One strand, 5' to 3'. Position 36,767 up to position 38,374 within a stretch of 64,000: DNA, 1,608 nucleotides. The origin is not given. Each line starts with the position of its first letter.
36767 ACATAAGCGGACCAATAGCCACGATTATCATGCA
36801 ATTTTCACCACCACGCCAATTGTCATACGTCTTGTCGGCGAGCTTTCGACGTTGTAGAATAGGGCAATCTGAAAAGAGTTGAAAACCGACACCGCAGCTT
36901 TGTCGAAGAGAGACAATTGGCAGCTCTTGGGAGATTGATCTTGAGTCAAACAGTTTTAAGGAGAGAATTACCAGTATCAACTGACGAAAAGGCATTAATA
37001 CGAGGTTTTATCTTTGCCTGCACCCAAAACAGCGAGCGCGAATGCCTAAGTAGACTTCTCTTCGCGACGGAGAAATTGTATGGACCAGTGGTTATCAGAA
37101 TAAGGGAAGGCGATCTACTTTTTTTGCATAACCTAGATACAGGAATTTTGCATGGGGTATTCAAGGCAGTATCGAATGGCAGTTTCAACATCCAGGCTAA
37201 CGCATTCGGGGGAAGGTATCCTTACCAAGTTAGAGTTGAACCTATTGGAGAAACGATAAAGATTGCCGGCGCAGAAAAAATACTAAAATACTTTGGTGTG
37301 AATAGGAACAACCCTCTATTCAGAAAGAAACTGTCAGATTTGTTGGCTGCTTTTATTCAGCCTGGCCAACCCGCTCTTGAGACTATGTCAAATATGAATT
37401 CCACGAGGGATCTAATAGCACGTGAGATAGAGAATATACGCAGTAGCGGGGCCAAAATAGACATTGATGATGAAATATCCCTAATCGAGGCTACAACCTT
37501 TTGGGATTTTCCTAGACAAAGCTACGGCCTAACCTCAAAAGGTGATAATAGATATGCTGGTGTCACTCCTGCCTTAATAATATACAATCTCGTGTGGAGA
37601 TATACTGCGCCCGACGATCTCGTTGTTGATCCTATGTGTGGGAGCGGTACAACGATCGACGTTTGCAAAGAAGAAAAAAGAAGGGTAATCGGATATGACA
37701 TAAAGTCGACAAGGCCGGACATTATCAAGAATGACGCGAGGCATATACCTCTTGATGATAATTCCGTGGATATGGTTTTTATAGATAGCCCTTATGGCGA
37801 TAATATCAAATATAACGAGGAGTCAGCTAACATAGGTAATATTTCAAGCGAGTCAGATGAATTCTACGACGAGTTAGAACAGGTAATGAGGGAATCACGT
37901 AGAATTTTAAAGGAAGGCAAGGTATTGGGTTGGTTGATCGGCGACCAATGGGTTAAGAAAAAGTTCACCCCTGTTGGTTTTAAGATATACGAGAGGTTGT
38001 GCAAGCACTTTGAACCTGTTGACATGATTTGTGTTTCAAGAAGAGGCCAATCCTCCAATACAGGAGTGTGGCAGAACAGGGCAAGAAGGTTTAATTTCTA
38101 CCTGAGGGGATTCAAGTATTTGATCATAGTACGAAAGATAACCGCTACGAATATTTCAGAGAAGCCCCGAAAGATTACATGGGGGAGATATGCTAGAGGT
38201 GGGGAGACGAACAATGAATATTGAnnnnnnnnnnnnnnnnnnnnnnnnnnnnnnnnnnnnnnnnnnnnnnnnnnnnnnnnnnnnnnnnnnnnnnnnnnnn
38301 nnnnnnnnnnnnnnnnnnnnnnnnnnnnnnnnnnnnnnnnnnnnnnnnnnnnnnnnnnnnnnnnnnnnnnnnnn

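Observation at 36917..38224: DNA methyltransferase fused to a plant-like DCD (PUA-like) reader domain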

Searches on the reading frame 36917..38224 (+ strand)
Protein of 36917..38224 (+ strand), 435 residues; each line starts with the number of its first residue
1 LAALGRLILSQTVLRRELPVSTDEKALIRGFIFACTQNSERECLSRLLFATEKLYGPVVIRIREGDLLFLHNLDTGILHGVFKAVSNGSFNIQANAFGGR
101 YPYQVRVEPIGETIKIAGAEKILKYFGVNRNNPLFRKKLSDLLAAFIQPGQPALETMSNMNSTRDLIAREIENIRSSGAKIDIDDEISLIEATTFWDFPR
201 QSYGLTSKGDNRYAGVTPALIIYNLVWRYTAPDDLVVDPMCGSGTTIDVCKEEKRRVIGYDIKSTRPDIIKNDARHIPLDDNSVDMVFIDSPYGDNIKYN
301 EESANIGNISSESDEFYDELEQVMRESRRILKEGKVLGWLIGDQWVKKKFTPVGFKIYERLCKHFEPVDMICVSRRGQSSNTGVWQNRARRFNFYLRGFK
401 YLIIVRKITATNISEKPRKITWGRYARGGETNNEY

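Call 3: search_protein_families(library=pfam, proteins=[window:36917-38224:+], max_evalue=1)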
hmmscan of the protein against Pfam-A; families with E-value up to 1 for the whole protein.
window:36917-38224:+ (435 aa): 7 families
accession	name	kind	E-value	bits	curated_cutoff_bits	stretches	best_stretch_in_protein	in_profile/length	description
PF01555.25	N6_N4_Mtase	-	3.9e-23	83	26.7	2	189-271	137-220/221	DNA methylase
PF10539.14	Dev_Cell_Death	-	1.3e-18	67.5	27.8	1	30-109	2-84/126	Development and cell death domain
PF01170.24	UPF0020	-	1.1e-06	29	22.3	2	269-326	107-158/197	RMKL-like, methyltransferase domain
PF05148.21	Methyltransf_8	-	1.6e-06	28.6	27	1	235-298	75-138/219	Hypothetical methyltransferase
PF08241.18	Methyltransf_11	-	1.2e-05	26.3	21.2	1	241-289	5-66/95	Methyltransferase domain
PF13649.12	Methyltransf_25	-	0.0041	18.2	27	1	236-334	1-96/97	Methyltransferase domain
PF21220.3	RecQ-1-like_HTH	-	0.58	10.8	27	1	164-184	29-48/51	RecQ-1-like, helix-turn-helix domain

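Call 4: search_protein_families(library=ncbifam, proteins=[window:36917-38224:+], max_evalue=1)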
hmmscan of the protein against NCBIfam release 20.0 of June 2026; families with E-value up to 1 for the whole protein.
window:36917-38224:+ (435 aa): 12 families
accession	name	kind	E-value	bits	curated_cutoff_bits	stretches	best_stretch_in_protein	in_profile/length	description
NF008572.0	PRK11524.1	equivalog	4.3e-10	39.2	292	2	195-264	179-246/294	adenine-specific DNA-methyltransferase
NF050803.1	DnaMtaseCcrMCaul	equivalog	6.3e-09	35.2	830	2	209-264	182-237/350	adenine-specific DNA-methyltransferase CcrM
NF045667.1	MTase_DVU1556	equivalog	3.6e-05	23.3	155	1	231-289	21-90/213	DVU_1556 family methyltransferase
TIGR01177.1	TIGR01177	hypoth_equivalog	5.3e-05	22.7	316.55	1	268-325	233-285/330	TIGR01177 family methyltransferase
NF010253.0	PRK13699.1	subfamily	0.00029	20.6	244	1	210-262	141-193/226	DNA methyltransferase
NF040721.1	Trm14_Arch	equivalog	0.00061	19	280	2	233-246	192-205/370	tRNA (guanine(6)-N2)-methyltransferase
NF033398.1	rRNA_meth_EmtA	equivalog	0.011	15.1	625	1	221-302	175-270/336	EmtA family 23S rRNA (guanine(2470)) methyltransferase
NF004085.0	PRK05586.1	equivalog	0.018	14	723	1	112-194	68-149/448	acetyl-CoA carboxylase biotin carboxylase subunit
NF006287.0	PRK08463.1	equivalog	0.021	13.7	775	1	87-171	46-126/479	acetyl-CoA carboxylase subunit A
NF040850.1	Trm14_Thcoccales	equivalog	0.041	12.8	480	0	232-249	216-235/365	tRNA (guanine(6)-N2)-methyltransferase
TIGR01934.1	MenG_MenH_UbiE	subfamily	0.081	12.2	158.35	1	234-338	41-140/223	ubiquinone/menaquinone biosynthesis methyltransferase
NF008748.0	PRK11783.1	equivalog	0.12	10.6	466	1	219-247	181-207/704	bifunctional 23S rRNA (guanine(2069)-N(7))-methyltransferase RlmK/23S rRNA (guanine(2445)-N(2))-methyltransferase RlmL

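Call 5: find_homologous_proteins(query=window:36917-38224:+, max_evalue=0.001)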
Query window:36917-38224:+ (435 aa): 2103 proteins with E <= 0.001 among 7278 candidates; the best 120 are listed.
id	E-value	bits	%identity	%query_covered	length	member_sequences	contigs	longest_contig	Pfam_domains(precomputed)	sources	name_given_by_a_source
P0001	1.0e-289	978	100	98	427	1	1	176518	PF10539.15,PF01170.25,PF05148.22,PF08241.19,PF01555.25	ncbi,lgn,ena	-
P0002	2.0e-203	694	70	99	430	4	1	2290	PF10539.15,PF01170.25,PF05148.22,PF08241.19,PF01555.25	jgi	jgi:DNA modification methylase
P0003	2.0e-202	691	70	97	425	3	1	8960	PF10539.15,PF01170.25,PF05148.22,PF01555.25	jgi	-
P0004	1.2e-201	688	70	96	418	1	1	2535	PF10539.15,PF01170.25,PF05148.22,PF01555.25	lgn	-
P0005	7.5e-201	686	70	97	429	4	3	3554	PF10539.15,PF01170.25,PF05148.22,PF01555.25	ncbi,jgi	-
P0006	1.7e-199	681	70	96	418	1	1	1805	PF10539.15,PF01170.25,PF05148.22,PF01555.25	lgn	-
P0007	4.5e-199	680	69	98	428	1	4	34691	PF10539.15,PF01555.25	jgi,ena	-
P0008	3.0e-198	677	69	97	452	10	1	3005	PF10539.15,PF01555.25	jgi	-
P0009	3.5e-198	677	70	95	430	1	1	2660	PF10539.15,PF05148.22,PF08241.19,PF01555.25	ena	-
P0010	2.5e-197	674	70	97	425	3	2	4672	PF10539.15,PF01555.25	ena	-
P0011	3.8e-197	673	69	95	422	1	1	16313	PF10539.15,PF01555.25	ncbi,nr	ncbi:MAG: DNA methylase [Dehalococcoidia bacterium]|nr:DNA methylase [Dehalococcoidia bacterium]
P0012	5.7e-197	673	70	95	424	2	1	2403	PF10539.15,PF01170.25,PF05148.22,PF01555.25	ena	-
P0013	1.1e-196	672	70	96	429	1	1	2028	PF10539.15,PF01170.25,PF05148.22,PF08241.19,PF01555.25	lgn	-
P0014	3.2e-196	670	71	93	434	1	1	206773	PF10539.15,PF05148.22,PF01555.25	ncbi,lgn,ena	-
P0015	4.2e-196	670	71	94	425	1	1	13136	PF10539.15,PF01555.25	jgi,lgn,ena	-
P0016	7.1e-196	669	69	95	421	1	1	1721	PF10539.15,PF01170.25,PF05148.22,PF01555.25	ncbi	-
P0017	1.2e-195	668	67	98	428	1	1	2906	PF10539.15,PF01170.25,PF05148.22,PF01555.25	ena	-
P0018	3.0e-195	667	69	95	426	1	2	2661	PF10539.15,PF01170.25,PF05148.22,PF01555.25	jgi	-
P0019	4.8e-195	666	69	97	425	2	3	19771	PF10539.15,PF01555.25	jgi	jgi:DNA modification methylase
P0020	5.0e-195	666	69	96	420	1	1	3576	PF10539.15,PF01555.25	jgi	-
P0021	5.0e-195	666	71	93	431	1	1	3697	PF10539.15,PF01170.25,PF01555.25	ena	-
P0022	8.7e-195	666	68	97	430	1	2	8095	PF10539.15,PF01170.25,PF05148.22,PF08241.19,PF01555.25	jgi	-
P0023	1.2e-194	665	70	94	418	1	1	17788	PF10539.15,PF01170.25,PF05148.22,PF01555.25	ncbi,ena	-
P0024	1.3e-194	665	69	97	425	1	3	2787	PF10539.15,PF01555.25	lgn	-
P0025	1.4e-194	665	70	95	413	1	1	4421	PF10539.15,PF01555.25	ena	-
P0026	1.5e-194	665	68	97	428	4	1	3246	PF10539.15,PF01170.25,PF01555.25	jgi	-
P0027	1.6e-194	665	69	96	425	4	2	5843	PF10539.15,PF01555.25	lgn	-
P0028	4.4e-194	663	69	96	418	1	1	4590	PF10539.15,PF01555.25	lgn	-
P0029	1.6e-193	661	69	96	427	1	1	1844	PF10539.15,PF01170.25,PF05148.22,PF08241.19,PF01555.25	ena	-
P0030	1.7e-193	661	71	93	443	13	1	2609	PF10539.15,PF05148.22,PF01555.25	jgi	-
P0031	6.3e-193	659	71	92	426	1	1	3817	PF10539.15,PF01170.25,PF05148.22,PF08241.19,PF01555.25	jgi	jgi:DNA modification methylase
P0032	1.2e-192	658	70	94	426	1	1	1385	PF10539.15,PF01170.25,PF05148.22,PF01555.25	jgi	jgi:DNA modification methylase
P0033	1.9e-192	658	69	96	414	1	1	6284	PF10539.15,PF01170.25,PF05148.22,PF08241.19,PF01555.25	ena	-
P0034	3.0e-192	657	68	97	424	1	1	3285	PF10539.15,PF01555.25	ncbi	-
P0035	3.4e-192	657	69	97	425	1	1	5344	PF10539.15,PF01170.25,PF01555.25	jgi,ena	-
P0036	5.4e-192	656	69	96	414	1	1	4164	PF10539.15,PF01555.25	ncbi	-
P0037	7.5e-192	656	67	96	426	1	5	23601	PF10539.15,PF05148.22,PF08241.19,PF01555.25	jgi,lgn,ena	-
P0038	7.8e-192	656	68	96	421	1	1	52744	PF10539.15,PF01170.25,PF05148.22,PF01555.25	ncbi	ncbi:DNA methyltransferase [Chloroflexota bacterium]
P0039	9.3e-192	656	70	94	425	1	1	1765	PF10539.15,PF01170.25,PF01555.25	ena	-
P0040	2.6e-191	654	67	95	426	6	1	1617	PF10539.15,PF01170.25,PF05148.22,PF01555.25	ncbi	-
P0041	2.4e-190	651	69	92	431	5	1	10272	PF10539.15,PF01170.25,PF05148.22,PF08241.19,PF01555.25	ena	-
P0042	3.0e-190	651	69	95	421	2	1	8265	PF10539.15,PF01170.25,PF08241.19,PF01555.25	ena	-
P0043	3.1e-190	651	68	95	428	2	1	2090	PF10539.15,PF01170.25,PF05148.22,PF01555.25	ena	-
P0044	4.6e-190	650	67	94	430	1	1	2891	PF10539.15,PF05148.22,PF01555.25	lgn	-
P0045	7.3e-190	649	68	97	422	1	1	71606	PF10539.15,PF01170.25,PF05148.22,PF08241.19,PF01555.25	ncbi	-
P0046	1.4e-189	648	68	95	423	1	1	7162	PF10539.15,PF01170.25,PF05148.22,PF08241.19,PF01555.25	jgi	jgi:DNA modification methylase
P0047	2.0e-189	648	67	96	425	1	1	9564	PF10539.15,PF01555.25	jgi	jgi:DNA modification methylase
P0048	2.1e-189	648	66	97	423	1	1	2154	PF10539.15,PF01555.25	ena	-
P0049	3.6e-189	647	67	96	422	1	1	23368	PF10539.15,PF01555.25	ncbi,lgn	-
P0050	5.1e-189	647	68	97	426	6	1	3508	PF10539.15,PF01170.25,PF01555.25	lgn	-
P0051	7.2e-189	646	66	96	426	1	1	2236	PF10539.15,PF01170.25,PF05148.22,PF01555.25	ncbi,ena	-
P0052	1.3e-188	645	67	97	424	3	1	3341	PF10539.15,PF01170.25,PF01555.25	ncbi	-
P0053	1.6e-188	645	67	95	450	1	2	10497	PF10539.15,PF01170.25,PF05148.22,PF01555.25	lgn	-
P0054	2.4e-188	644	68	97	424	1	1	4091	PF10539.15,PF01170.25,PF05148.22,PF01555.25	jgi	jgi:DNA modification methylase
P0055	2.9e-188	644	68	95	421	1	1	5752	PF10539.15,PF01170.25,PF05148.22,PF08241.19,PF01555.25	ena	-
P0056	4.7e-188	643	68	92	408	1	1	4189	PF10539.15,PF01170.25,PF05148.22,PF01555.25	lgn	-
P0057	2.0e-187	641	67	92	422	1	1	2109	PF10539.15,PF01555.25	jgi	jgi:DNA modification methylase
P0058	3.4e-187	641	67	96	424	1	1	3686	PF10539.15,PF01170.25,PF05148.22,PF01555.25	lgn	-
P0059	3.8e-187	640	67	93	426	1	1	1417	PF10539.15,PF01170.25,PF08241.19,PF01555.25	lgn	-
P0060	4.3e-187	640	67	96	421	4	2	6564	PF10539.15,PF01170.25,PF05148.22,PF08241.19,PF01555.25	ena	-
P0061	4.8e-187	640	67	95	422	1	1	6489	PF10539.15,PF01170.25,PF05148.22,PF01555.25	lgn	-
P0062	5.5e-187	640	65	93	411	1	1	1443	PF10539.15,PF01555.25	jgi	-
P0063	5.6e-187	640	67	94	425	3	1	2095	PF10539.15,PF01170.25,PF01555.25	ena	-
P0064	1.1e-186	639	67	94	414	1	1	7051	PF10539.15,PF01170.25,PF08241.19,PF01555.25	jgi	jgi:SAM-dependent methyltransferase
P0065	1.3e-186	639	68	92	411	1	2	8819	PF10539.15,PF01170.25,PF01555.25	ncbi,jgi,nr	ncbi:MAG: DNA methylase [Deltaproteobacteria bacterium]|nr:DNA methylase [Deltaproteobacteria bacter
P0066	1.6e-186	638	67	96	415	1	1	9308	PF10539.15,PF01170.25,PF01555.25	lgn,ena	-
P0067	1.7e-186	638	69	93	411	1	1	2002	PF10539.15,PF05148.22,PF01555.25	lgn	-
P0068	1.9e-186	638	67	95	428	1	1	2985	PF10539.15,PF01170.25,PF01555.25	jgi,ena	-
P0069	2.3e-186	638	68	94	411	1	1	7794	PF10539.15,PF01555.25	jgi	jgi:DNA modification methylase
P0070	2.8e-186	637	66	95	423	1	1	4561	PF10539.15,PF05148.22,PF08241.19,PF01555.25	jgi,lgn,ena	-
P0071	3.0e-186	637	68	93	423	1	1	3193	PF10539.15,PF01170.25,PF01555.25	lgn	-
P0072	3.7e-186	637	67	92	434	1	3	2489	PF10539.15,PF01170.25,PF05148.22,PF08241.19,PF01555.25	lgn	-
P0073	5.7e-186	636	66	96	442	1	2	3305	PF10539.15,PF01170.25,PF08241.19,PF01555.25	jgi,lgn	-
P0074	6.9e-186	636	70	94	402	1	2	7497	PF10539.15,PF01170.25,PF01555.25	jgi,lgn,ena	-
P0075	7.1e-186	636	68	92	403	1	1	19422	PF10539.15,PF01170.25,PF01555.25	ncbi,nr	ncbi:MAG: DNA methylase [Chloroflexi bacterium]|nr:DNA methylase [Chloroflexota bacterium]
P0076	1.3e-185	635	66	95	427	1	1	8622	PF10539.15,PF05148.22,PF08241.19,PF01555.25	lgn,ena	-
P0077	1.7e-185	635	68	92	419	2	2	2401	PF10539.15,PF01170.25,PF01555.25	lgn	-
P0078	2.3e-185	634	68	93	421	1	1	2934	PF10539.15,PF01170.25,PF08241.19,PF01555.25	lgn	-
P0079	2.5e-185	634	67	94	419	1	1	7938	PF10539.15,PF01170.25,PF05148.22,PF08241.19,PF01555.25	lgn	-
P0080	3.5e-185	634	67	95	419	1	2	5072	PF10539.15,PF05148.22,PF01555.25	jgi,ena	-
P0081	3.7e-185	634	67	93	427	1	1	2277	PF10539.15,PF01170.25,PF01555.25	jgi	jgi:DNA modification methylase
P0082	6.7e-185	633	68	92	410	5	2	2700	PF10539.15,PF01170.25,PF05148.22,PF01555.25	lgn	-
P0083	8.9e-185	633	67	92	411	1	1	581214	PF10539.15,PF01170.25,PF05148.22,PF01555.25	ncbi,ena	-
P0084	1.0e-184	632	67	94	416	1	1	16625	PF10539.15,PF01170.25,PF05148.22,PF08241.19,PF01555.25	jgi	jgi:DNA modification methylase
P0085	1.4e-184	632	69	92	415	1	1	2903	PF10539.15,PF01170.25,PF05148.22,PF08241.19,PF01555.25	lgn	-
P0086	1.5e-184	632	69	92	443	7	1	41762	PF10539.15,PF01170.25,PF05148.22,PF08241.19,PF01555.25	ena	-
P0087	1.7e-184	632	68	92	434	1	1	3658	PF10539.15,PF01555.25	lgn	-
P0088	1.8e-184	632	65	97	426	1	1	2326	PF10539.15,PF05148.22,PF08241.19,PF01555.25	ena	-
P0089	2.6e-184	631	68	93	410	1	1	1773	PF10539.15,PF01170.25,PF05148.22,PF01555.25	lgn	-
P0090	2.6e-184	631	68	94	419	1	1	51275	PF10539.15,PF01170.25,PF01555.25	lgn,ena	-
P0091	2.6e-184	631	68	94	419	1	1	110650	PF10539.15,PF01170.25,PF01555.25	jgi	-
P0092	2.8e-184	631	67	92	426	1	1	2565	PF10539.15,PF01170.25,PF05148.22,PF01555.25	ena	-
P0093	3.2e-184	631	69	93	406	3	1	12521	PF10539.15,PF01170.25,PF05148.22,PF01555.25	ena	-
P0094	4.3e-184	630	65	96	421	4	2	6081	PF10539.15,PF05148.22,PF08241.19,PF01555.25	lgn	-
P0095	7.9e-184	629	65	96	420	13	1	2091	PF10539.15,PF01170.25,PF08241.19,PF01555.25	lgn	-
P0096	8.6e-184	629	65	93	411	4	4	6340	PF10539.15,PF01170.25,PF08241.19,PF01555.25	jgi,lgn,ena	-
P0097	9.1e-184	629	67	94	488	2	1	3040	PF10539.15,PF01555.25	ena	-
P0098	1.3e-183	629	67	94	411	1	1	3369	PF10539.15,PF05148.22,PF08241.19,PF01555.25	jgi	-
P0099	5.9e-183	627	67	94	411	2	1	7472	PF10539.15,PF05148.22,PF01555.25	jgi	jgi:DNA modification methylase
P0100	6.4e-183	626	66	94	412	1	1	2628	PF10539.15,PF05148.22,PF01555.25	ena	-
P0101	7.4e-183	626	64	98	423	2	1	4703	PF10539.15,PF01170.25,PF01555.25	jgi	-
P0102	8.2e-183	626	68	92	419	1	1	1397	PF10539.15,PF01170.25,PF01555.25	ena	-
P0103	8.9e-183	626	67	93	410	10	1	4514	PF10539.15,PF01170.25,PF05148.22,PF01555.25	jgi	jgi:DNA modification methylase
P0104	1.2e-182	626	67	93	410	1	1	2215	PF10539.15,PF05148.22,PF01555.25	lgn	-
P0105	1.3e-182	625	68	93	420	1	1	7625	PF10539.15,PF01170.25,PF05148.22,PF08241.19,PF01555.25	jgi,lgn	-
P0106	1.9e-182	625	66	96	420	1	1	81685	PF10539.15,PF01170.25,PF05148.22,PF08241.19,PF01555.25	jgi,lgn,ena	-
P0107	1.9e-182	625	68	93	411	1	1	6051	PF10539.15,PF01170.25,PF05148.22,PF08241.19,PF01555.25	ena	-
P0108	3.2e-182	624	68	93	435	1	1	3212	PF10539.15,PF05148.22,PF08241.19,PF01555.25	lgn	-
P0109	4.4e-182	624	67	92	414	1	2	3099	PF10539.15,PF01170.25,PF05148.22,PF01555.25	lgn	-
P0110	4.6e-182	624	67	93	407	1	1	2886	PF10539.15,PF05148.22,PF08241.19,PF01555.25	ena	-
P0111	6.5e-182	623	65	94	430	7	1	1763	PF10539.15,PF01170.25,PF08241.19,PF01555.25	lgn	-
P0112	8.8e-182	623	68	94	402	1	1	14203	PF10539.15,PF01555.25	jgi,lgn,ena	-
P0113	8.9e-182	623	65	96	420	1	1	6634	PF10539.15,PF01170.25,PF08241.19,PF01555.25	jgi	jgi:DNA modification methylase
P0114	9.8e-182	623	67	93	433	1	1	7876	PF10539.15,PF08241.19,PF01555.25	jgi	jgi:DNA modification methylase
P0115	1.0e-181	622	63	97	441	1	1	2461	PF10539.15,PF05148.22,PF08241.19,PF01555.25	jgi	jgi:DNA modification methylase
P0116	1.1e-181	622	63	97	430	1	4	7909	PF10539.15,PF01555.25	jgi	jgi:SAM-dependent methyltransferase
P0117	1.3e-181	622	66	92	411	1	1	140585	PF10539.15,PF01170.25,PF05148.22,PF08241.19,PF01555.25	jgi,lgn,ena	-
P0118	1.3e-181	622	66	95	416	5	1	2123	PF10539.15,PF05148.22,PF08241.19,PF01555.25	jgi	jgi:DNA modification methylase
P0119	1.6e-181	622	67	94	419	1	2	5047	PF10539.15,PF01170.25,PF01555.25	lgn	-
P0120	2.7e-181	621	66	94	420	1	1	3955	PF10539.15,PF01170.25,PF01555.25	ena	-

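Call 9: search_solved_structures(query=window:36917-38224:+, max_evalue=1, show_alignments=3)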
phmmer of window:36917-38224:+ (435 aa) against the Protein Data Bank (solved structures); distinct sequences matched with E-value up to 1: 20.
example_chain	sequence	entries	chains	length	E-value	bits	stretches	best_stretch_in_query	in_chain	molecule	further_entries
2zie_A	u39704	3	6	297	1.2e-06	30.7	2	279-348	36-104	Putative modification methylase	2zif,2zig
6pbd_A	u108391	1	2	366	1.9e-05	26.8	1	209-269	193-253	Modification methylase CcrMI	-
8urk_A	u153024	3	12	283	5.6e-05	25.2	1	218-265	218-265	Methyltransferase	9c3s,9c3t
9c3u_A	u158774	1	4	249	6.6e-05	25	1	218-265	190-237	Methyltransferase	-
8s9m_A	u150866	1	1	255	9.3e-05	24.5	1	211-265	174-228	DNA cytosine-N4 methyltransferase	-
8s9n_A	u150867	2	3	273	9.9e-05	24.4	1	211-265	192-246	DNA cytosine-N4 methyltransferase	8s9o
5hfj_A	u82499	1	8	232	0.0025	19.8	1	222-262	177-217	Adenine specific DNA methyltransferase (DpnA)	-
5hek_A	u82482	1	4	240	0.0027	19.7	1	222-262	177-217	Adenine specific DNA methyltransferase (DpnA)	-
6m49_A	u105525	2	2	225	0.021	16.7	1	173-237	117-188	Insulin-induced gene 2 protein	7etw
1boo_A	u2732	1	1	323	0.03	16.2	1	223-270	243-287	PROTEIN (N-4 CYTOSINE-SPECIFIC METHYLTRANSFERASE PVU II)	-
1g60_A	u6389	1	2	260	0.051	15.5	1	218-264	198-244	Adenine-specific Methyltransferase MboIIA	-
3sm3_A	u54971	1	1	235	0.056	15.3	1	216-348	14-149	SAM-dependent methyltransferases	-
9pxb_C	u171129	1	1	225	0.063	15.2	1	174-237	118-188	Insulin-induced gene protein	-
3vc1_A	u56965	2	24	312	0.2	13.5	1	230-332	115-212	Geranyl diphosphate 2-C-methyltransferase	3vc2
6qt9_h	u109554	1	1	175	0.33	12.8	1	259-306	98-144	ORF 24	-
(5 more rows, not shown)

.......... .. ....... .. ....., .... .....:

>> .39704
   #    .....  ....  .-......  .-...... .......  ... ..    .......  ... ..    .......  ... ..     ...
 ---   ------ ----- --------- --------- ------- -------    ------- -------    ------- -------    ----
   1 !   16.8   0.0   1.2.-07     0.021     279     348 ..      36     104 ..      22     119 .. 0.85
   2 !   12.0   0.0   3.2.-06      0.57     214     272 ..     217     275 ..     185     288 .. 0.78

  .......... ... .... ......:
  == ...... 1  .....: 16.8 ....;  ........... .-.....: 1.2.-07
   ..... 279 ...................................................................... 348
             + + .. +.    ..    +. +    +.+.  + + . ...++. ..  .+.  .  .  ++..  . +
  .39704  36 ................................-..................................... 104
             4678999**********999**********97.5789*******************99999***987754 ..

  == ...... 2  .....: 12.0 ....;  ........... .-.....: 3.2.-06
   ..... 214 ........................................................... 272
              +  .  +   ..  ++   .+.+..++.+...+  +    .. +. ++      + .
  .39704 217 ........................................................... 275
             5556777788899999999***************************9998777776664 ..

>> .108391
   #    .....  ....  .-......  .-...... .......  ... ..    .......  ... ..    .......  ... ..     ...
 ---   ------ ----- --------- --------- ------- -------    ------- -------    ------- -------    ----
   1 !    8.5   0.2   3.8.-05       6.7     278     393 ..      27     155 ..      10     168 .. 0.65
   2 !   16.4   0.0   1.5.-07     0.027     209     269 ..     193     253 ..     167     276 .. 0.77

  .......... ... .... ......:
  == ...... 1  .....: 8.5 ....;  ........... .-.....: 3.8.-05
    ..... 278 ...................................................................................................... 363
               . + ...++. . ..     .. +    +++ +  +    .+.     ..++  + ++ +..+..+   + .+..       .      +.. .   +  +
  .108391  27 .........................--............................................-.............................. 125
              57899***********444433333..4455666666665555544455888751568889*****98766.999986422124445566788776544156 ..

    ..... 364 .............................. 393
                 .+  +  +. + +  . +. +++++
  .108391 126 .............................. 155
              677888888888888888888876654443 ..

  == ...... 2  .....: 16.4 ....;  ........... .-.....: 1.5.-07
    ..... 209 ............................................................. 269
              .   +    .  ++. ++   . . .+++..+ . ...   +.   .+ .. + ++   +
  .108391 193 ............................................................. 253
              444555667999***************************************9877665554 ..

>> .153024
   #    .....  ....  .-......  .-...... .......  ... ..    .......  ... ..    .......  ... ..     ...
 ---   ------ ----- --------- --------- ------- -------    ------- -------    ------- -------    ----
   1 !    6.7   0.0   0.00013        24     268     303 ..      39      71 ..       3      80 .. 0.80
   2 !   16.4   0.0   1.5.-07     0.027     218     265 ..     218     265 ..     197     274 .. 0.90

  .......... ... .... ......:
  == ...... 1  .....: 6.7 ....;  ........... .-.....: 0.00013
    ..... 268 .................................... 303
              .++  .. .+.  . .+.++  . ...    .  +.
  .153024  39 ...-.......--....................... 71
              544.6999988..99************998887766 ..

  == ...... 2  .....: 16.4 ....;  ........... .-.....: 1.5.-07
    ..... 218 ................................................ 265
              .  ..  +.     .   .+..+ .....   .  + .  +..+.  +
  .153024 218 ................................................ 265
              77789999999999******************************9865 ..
